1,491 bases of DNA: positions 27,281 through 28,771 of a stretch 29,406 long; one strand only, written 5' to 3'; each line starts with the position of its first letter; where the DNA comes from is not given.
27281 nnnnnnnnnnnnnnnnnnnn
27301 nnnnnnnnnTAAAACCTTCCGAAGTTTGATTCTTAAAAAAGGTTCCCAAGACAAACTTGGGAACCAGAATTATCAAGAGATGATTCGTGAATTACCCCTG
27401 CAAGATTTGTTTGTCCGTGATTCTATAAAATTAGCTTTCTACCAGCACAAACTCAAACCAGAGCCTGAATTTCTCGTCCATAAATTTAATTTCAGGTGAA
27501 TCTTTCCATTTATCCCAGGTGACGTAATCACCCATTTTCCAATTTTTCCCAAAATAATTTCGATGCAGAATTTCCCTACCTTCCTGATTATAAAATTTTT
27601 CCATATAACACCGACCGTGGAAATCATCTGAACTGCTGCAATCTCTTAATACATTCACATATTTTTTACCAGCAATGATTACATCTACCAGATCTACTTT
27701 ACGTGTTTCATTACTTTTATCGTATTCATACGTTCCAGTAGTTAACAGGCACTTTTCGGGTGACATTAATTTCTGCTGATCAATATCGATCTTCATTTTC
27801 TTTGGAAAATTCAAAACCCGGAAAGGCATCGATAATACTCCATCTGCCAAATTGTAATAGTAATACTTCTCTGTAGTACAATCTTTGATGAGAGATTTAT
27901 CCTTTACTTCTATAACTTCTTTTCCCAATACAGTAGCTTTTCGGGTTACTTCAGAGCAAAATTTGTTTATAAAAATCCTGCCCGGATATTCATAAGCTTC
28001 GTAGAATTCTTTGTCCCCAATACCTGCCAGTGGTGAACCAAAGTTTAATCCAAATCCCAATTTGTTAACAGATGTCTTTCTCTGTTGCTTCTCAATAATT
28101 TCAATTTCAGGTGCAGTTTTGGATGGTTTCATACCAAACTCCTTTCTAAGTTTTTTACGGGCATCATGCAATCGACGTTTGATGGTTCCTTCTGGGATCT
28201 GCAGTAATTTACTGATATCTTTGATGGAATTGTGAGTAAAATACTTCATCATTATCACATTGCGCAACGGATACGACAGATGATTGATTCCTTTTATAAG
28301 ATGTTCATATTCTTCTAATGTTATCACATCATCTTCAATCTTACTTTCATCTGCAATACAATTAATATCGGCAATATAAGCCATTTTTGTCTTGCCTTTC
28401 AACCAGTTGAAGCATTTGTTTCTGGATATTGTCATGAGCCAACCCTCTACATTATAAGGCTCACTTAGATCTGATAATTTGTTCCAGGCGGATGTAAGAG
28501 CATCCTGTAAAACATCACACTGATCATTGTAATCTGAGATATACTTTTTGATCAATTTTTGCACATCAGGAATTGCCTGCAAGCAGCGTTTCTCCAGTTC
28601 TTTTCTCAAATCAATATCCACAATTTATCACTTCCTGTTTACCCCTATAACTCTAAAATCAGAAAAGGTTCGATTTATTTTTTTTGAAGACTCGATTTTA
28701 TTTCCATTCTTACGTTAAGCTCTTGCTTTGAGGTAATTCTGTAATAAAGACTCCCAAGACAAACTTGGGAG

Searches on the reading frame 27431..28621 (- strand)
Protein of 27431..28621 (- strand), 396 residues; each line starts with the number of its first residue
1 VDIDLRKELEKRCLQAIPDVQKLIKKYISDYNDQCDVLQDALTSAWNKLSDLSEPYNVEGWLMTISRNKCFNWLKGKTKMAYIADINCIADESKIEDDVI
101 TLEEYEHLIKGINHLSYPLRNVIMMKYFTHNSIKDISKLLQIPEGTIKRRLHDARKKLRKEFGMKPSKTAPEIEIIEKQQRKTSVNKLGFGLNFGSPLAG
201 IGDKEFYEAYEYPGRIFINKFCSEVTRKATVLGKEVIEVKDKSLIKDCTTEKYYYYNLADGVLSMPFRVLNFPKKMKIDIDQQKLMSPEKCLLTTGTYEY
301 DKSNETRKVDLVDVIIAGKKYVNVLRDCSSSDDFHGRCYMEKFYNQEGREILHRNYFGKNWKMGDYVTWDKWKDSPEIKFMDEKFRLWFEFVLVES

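Call 15: search_protein_families(library=pfam, proteins=[window:27431-28621:-], max_evalue=0.001)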
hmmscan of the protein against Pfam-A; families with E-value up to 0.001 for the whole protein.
window:27431-28621:- (396 aa): 4 families
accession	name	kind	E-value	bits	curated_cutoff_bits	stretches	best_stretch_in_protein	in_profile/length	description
PF08281.18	Sigma70_r4_2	-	6.7e-10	38.9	25.7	1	112-158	8-54/54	Sigma-70, region 4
PF04545.22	Sigma70_r4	-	3.3e-08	33.4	24.1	1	116-160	6-50/50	Sigma-70, region 4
PF04542.20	Sigma70_r2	-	3e-07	30.6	24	1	18-78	7-69/71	Sigma-70 region 2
PF07638.17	Sigma70_ECF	-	0.00068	20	21.1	0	96-161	120-182/185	ECF sigma factor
